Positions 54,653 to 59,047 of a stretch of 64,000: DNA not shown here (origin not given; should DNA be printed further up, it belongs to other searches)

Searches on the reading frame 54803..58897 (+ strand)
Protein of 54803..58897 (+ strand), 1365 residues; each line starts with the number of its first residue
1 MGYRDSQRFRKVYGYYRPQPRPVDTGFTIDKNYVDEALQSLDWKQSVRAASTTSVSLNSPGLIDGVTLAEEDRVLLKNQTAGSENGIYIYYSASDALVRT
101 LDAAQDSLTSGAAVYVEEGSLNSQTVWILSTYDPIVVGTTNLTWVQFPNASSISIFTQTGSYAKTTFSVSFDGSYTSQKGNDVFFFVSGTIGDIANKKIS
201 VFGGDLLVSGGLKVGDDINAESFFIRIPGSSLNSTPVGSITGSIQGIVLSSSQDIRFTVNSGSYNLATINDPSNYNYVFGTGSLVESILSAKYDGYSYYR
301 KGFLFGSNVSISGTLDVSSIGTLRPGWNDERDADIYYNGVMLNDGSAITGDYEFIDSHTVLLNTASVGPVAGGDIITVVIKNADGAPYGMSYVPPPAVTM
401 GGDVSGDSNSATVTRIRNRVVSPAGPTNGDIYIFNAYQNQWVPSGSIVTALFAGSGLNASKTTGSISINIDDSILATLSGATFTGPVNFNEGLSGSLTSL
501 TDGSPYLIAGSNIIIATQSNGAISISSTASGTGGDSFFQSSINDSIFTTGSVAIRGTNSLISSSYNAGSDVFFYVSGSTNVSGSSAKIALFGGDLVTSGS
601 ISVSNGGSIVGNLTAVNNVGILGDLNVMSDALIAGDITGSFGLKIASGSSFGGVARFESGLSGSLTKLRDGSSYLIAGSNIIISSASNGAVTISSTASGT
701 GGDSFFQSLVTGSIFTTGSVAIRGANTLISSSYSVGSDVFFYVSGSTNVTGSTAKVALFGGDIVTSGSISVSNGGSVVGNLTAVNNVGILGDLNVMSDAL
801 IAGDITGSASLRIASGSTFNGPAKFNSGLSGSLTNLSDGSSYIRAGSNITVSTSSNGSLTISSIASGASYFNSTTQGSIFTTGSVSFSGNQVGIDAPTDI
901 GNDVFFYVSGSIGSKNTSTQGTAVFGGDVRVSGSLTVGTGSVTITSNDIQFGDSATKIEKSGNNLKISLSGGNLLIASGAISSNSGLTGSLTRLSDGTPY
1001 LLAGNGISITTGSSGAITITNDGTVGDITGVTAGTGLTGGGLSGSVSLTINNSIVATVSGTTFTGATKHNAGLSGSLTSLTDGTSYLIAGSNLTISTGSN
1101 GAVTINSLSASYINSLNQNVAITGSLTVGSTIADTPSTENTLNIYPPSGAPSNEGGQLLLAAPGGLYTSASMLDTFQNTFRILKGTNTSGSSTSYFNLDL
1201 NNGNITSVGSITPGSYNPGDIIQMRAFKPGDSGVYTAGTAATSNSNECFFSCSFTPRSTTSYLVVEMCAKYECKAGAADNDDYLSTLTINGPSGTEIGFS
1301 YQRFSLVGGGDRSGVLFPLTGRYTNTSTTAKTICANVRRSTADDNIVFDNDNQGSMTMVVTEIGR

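Call 64: search_protein_families(library=phrogs, proteins=[window:54803-58897:+], max_evalue=0.00001)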
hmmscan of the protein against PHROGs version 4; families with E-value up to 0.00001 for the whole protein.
window:54803-58897:+ (1365 aa): 7 families
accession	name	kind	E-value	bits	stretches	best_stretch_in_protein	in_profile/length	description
phrog_2647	-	head and packaging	5.5e-26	92.4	1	26-171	96-247/336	head decoration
phrog_11518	-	tail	8.1e-26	91.5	1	32-147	154-268/812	tail fiber protein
phrog_27782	-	unknown function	1.1e-25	91.5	1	31-167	154-286/644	-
phrog_16867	-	unknown function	5.4e-21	75.8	1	38-152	69-182/631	-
phrog_14570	-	unknown function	4.7e-20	72.7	1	34-147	159-272/540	-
phrog_24595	-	head and packaging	3.6e-16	60.5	1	31-159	31-158/325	virion structural protein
phrog_17264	-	unknown function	5.9e-16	59.5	1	47-145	1-97/147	-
